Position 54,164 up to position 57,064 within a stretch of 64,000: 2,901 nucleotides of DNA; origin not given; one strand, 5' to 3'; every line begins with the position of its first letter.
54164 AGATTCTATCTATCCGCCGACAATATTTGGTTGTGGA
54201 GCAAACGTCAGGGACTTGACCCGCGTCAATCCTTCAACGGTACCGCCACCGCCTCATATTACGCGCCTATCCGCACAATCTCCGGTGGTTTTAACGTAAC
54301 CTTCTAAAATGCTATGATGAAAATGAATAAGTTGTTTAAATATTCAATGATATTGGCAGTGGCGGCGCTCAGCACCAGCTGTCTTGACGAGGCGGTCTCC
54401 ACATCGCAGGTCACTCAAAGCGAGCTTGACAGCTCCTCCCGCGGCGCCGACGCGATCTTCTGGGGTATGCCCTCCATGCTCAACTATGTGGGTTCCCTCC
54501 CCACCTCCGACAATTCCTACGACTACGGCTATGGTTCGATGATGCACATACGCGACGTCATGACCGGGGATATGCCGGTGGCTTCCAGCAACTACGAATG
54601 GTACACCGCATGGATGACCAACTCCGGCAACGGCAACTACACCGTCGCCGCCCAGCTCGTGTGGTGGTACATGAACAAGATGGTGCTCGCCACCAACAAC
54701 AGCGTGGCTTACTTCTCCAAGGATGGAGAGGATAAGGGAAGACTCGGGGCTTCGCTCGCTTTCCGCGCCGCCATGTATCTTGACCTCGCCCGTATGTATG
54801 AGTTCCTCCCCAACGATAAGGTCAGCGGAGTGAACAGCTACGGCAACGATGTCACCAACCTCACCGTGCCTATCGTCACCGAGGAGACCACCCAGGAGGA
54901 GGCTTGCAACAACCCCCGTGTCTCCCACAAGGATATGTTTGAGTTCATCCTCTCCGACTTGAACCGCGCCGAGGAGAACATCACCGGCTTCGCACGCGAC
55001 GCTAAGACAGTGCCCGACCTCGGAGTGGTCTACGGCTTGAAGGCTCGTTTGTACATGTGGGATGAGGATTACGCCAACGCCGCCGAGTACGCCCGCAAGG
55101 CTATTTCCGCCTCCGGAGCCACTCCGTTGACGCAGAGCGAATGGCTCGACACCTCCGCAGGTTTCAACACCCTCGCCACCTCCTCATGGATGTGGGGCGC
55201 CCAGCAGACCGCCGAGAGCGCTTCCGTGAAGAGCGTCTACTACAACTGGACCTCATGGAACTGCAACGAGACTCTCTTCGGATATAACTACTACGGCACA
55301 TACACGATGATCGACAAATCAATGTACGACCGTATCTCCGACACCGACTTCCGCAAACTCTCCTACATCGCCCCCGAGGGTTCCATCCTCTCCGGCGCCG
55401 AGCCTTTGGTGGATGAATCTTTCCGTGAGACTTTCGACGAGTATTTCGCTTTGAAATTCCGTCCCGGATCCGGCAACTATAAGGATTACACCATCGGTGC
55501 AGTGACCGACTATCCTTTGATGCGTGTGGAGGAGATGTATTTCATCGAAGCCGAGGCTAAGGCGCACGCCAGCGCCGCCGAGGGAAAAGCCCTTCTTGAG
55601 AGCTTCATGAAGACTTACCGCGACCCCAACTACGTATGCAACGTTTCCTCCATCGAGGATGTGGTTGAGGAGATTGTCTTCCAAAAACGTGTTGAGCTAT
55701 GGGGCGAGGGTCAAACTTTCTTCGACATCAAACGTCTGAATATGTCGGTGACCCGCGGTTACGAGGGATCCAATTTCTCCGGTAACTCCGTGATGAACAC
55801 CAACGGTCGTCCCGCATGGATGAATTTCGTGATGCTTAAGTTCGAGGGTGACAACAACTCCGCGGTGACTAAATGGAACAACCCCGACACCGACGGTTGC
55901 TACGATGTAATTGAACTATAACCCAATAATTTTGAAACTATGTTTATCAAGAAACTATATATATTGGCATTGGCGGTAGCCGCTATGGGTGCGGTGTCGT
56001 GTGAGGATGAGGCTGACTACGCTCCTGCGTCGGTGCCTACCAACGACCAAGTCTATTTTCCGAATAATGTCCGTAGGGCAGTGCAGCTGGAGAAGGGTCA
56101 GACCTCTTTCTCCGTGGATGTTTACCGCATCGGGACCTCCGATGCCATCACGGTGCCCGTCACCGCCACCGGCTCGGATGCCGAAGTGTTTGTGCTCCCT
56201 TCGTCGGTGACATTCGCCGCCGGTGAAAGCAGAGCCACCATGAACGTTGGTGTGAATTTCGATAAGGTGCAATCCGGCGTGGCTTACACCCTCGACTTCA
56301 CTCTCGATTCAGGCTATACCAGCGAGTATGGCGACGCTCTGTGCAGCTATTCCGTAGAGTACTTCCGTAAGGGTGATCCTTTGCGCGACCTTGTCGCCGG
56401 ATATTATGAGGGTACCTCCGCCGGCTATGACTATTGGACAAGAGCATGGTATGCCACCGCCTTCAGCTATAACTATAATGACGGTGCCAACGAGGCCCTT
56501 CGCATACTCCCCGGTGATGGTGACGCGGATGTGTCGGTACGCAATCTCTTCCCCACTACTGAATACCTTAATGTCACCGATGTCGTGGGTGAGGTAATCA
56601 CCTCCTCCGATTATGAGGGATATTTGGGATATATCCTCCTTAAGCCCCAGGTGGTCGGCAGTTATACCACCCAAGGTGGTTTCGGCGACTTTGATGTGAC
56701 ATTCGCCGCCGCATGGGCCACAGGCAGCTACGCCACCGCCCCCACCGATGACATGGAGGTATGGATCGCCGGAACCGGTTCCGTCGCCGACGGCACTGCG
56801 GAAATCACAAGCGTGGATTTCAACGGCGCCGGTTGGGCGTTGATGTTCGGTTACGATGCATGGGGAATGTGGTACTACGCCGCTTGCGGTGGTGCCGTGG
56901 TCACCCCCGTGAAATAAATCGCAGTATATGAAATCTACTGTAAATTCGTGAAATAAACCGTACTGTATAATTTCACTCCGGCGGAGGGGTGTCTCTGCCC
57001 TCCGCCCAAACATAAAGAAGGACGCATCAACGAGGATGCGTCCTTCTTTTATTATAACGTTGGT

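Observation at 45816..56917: Uncharacterised ~170-aa module present five times across three genes: two T9SS-tagged twin-module paralogs and a SusD-adjacent lipoprotein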

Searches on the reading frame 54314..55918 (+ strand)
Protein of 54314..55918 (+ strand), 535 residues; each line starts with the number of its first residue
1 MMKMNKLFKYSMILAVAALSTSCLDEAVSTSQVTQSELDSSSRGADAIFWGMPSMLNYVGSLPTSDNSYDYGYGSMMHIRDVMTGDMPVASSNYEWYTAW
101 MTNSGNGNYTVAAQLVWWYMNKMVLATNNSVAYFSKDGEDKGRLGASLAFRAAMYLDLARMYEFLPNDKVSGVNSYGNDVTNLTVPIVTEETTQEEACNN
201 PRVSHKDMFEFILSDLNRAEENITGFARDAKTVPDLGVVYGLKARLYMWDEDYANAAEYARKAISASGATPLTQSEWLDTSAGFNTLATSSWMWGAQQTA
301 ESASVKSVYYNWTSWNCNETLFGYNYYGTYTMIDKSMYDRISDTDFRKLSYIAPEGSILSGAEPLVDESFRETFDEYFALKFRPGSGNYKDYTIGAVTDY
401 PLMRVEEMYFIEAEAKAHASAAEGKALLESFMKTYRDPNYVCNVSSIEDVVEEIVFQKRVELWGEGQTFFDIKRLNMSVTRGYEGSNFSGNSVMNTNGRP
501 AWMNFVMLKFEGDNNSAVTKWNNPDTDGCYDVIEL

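Call 2: search_protein_families(library=pfam, proteins=[window:54314-55918:+], max_evalue=1)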
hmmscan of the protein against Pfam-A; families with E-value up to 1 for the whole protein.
window:54314-55918:+ (535 aa): 3 families
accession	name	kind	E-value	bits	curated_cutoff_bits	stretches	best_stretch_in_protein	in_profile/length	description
PF07980.17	SusD_RagB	-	8.2e-08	32.7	23.1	1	360-484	116-244/297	SusD family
PF14322.12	SusD-like_3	-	0.00029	21.6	27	1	87-247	48-190/191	Starch-binding associating with outer membrane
PF13181.12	TPR_8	-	0.36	11.6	25.7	1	239-267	3-31/34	Tetratricopeptide repeat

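Call 3: search_protein_families(library=ncbifam, proteins=[window:54314-55918:+], max_evalue=1)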
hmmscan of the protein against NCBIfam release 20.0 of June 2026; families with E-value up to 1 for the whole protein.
window:54314-55918:+ (535 aa): 0 families

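Call 49: search_solved_structures(query=window:54314-55918:+, max_evalue=0.01)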
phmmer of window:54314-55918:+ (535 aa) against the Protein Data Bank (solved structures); distinct sequences matched with E-value up to 0.01: 3.
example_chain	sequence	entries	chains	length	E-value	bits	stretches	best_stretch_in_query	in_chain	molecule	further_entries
3lew_A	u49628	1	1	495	3.9e-26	95.2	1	65-482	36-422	SusD-like carbohydrate binding protein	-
3snx_A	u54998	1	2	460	5e-24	88.3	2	71-309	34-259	PUTATIVE SUSD-LIKE CARBOHYDRATE BINDING PROTEIN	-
3qnk_A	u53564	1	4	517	2.9e-06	29.7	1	190-258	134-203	Putative lipoprotein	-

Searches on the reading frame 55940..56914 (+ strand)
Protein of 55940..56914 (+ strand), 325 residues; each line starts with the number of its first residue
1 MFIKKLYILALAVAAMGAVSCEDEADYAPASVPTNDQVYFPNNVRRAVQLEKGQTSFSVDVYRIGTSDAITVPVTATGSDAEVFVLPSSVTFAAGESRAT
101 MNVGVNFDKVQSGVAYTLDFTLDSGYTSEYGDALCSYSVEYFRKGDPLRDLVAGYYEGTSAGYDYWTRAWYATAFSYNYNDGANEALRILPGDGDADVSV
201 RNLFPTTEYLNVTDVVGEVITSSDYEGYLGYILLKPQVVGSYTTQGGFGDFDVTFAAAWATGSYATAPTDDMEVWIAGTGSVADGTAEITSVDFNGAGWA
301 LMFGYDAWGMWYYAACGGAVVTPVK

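Call 2: search_protein_families(library=pfam, proteins=[window:55940-56914:+], max_evalue=1)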
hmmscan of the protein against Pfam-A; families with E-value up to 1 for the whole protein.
window:55940-56914:+ (325 aa): 1 family
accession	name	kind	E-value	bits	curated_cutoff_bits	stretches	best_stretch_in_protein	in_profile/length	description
PF16397.10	DUF5006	-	0.15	11.6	34.1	0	64-112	173-223/263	Domain of unknown function (DUF5006)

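Call 3: search_protein_families(library=ncbifam, proteins=[window:55940-56914:+], max_evalue=1)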
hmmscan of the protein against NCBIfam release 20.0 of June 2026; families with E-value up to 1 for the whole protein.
window:55940-56914:+ (325 aa): 1 family
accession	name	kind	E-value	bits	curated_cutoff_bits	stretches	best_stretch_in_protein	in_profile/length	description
NF050142.1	PG1828_fam_lipo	equivalog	0.0045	17.7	50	1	4-27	2-25/59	PG1828 family lipoprotein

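Call 7: find_homologous_proteins(query=window:55940-56914:+)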
Query window:55940-56914:+ (325 aa): 3 proteins with E <= 0.001 among 5308 candidates.
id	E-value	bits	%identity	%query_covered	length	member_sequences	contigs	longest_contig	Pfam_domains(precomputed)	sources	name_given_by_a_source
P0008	5.2e-213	724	100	100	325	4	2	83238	-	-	-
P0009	1.4e-141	490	67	100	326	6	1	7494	-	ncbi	-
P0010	1.3e-104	368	53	100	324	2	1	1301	-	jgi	jgi:hypothetical protein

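Call 13: find_encoding_contigs(protein=P0008, flank=10000, max_places=4)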
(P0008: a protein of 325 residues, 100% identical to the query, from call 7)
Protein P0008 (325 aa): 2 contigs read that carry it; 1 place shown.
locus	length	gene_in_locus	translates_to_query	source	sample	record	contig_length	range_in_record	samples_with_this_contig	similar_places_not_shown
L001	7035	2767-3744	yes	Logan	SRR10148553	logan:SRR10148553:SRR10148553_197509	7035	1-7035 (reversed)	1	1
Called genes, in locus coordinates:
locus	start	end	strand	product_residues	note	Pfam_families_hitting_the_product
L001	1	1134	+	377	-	?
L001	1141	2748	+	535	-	PF07980:SusD_RagB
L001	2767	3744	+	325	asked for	-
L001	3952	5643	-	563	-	PF06826:Asp-Al_Ex, PF02080:TrkA_C, PF06826:Asp-Al_Ex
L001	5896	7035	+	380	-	?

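Call 30: find_encoding_contigs(protein=P0009, flank=10000, max_places=3)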
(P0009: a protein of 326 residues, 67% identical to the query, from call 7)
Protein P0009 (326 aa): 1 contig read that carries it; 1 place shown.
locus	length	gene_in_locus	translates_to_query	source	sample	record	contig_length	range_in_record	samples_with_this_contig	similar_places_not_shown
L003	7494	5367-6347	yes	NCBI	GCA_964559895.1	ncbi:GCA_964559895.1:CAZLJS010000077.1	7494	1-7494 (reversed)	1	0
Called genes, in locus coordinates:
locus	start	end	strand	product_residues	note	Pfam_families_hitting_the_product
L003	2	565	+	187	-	?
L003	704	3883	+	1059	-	PF13620:CarboxypepD_reg, PF13715:CarbopepD_reg_2, PF07715:Plug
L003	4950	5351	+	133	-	PF07980:SusD_RagB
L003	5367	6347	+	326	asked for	-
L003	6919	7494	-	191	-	?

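Call 37: find_related_loci(query=A3, collection=genome_contigs, flank=10000)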
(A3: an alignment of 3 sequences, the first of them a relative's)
Query A3 (325 aa) in genome_contigs; peptide patterns used: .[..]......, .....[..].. (x = any residue, [..] = any of these).
37 stretches matched a pattern; 3 encode a relative of the query (tblastn E <= 1e-3); 2 distinct loci.
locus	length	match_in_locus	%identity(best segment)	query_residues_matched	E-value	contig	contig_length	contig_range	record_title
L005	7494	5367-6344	67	1-325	3e-148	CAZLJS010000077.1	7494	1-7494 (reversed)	MAG TPA_asm: uncultured Sangeribacter sp. isolate SRP222552_co1_113 genome assembly, contig: NODE_10717_length_7494_cov_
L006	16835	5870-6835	54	1-324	2e-112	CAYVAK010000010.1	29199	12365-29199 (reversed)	MAG TPA_asm: uncultured Sangeribacter sp. isolate SRP222552_co1_489 genome assembly, contig: NODE_600_length_29199_cov_1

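Call 75: search_protein_families(library=pfam, proteins=[L006:7219-9213:-, L006:9271-11418:-, L006:11583-12950:-, L006:12992-13921:-, L006:15039-16403:-, L006:14128-14613:+], max_evalue=0.001)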
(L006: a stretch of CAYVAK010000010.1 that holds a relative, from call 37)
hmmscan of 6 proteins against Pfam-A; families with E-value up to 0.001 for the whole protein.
L006:7219-9213:- (664 aa): 4 families
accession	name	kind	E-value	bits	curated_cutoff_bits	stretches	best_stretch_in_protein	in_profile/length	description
PF01119.25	DNA_mis_repair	-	2.1e-31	108.5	26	1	207-324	1-118/119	DNA mismatch repair protein, C-terminal domain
PF08676.16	MutL_C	-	6.9e-26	91.1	25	1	473-609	2-131/142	MutL C terminal dimerisation domain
PF13589.12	HATPase_c_3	-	1.2e-11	45.2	25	1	25-131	4-110/137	Histidine kinase-, DNA gyrase B-, and HSP90-like ATPase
PF02518.31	HATPase_c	-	3.1e-09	37.7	26.4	1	22-78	4-63/111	Histidine kinase-, DNA gyrase B-, and HSP90-like ATPase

L006:9271-11418:- (715 aa): 2 families
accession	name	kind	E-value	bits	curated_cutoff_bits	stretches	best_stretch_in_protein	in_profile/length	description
PF13100.11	OstA_2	-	1.1e-37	129.6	21.2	2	69-239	4-157/158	OstA-like protein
PF03968.19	LptD_N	-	7.1e-05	23.5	20.4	0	425-476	57-110/113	LptA/(LptD N-terminal domain) LPS transport protein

L006:11583-12950:- (455 aa): 3 families
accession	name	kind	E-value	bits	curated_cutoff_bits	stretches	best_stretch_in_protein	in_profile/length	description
PF00639.27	Rotamase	-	6.2e-33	114.1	21.7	2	187-274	10-96/97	PPIC-type PPIASE domain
PF13616.12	Rotamase_3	-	1.9e-23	83.7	22.5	1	176-277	16-116/116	PPIC-type PPIASE domain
PF13145.12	Rotamase_2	-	1.4e-10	42.5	27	1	226-280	58-112/121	PPIC-type PPIASE domain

L006:12992-13921:- (309 aa): 1 family
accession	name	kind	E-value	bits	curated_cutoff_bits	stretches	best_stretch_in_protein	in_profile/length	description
PF13145.12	Rotamase_2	-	5.1e-06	27.7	27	1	136-266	1-121/121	PPIC-type PPIASE domain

L006:15039-16403:- (454 aa): 1 family
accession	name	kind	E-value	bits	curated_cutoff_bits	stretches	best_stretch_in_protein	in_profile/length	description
PF00209.24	SNF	-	1.5e-57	196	27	2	153-452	179-481/524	Sodium:neurotransmitter symporter family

L006:14128-14613:+ (162 aa): 0 families

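Call 77: find_related_loci(query=A3, collection=metagenome_contigs, flank=10000)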
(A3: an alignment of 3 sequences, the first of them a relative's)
Query A3 (325 aa) in metagenome_contigs; peptide patterns used: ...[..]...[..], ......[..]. (x = any residue, [..] = any of these).
57 stretches matched a pattern, but none encodes a relative of the query by tblastn (E <= 1e-3).

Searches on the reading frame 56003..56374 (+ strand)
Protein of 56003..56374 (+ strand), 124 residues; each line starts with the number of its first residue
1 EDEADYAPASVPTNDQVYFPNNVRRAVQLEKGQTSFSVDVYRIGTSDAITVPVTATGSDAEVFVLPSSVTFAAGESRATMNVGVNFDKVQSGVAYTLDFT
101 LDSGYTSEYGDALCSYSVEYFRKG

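Call 99: search_solved_structures(query=A8, max_evalue=10, show_alignments=2)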
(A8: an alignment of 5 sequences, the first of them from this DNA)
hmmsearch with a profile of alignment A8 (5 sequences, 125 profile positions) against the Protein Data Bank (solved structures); distinct sequences matched with E-value up to 10: 1.
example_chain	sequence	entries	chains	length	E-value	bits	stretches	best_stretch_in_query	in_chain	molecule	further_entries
2rh8_A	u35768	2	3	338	1.3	12.6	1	17-76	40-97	Anthocyanidin reductase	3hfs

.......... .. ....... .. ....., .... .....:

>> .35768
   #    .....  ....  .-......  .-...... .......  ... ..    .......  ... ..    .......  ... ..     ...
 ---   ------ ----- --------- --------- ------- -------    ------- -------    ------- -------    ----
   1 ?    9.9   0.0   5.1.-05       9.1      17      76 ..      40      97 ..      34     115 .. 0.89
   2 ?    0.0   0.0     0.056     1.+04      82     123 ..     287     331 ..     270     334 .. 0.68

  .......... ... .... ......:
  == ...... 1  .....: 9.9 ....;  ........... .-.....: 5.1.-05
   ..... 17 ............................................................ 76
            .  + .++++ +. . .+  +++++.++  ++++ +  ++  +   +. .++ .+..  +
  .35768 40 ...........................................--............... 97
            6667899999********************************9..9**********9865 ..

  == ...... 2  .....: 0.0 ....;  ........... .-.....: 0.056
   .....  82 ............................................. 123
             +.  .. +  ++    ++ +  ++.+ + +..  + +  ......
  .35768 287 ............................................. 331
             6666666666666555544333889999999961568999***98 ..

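Call 100: search_protein_families(library=pfam, alignment_id=A8, max_evalue=10)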
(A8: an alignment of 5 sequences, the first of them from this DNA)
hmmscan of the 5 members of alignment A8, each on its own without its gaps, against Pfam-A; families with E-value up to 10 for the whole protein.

A. member 1, seq(124 aa): 1 family
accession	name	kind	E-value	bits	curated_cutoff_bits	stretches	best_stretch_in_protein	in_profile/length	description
PF08522.16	BT_3987-like_N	-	0.0077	17.3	25.9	1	62-103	72-115/120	BT_3987-like, N-terminal domain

B. families by the number of members that match (of 5 scanned): 4 families
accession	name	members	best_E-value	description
PF08522.16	BT_3987-like_N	2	0.0031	BT_3987-like, N-terminal domain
PF14310.12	Fn3-like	1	0.086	Fibronectin type III-like domain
PF16343.11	DUF4973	1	0.1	Domain of unknown function (DUF4973)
PF16370.11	MetallophosC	1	0.17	C terminal of Calcineurin-like phosphoesterase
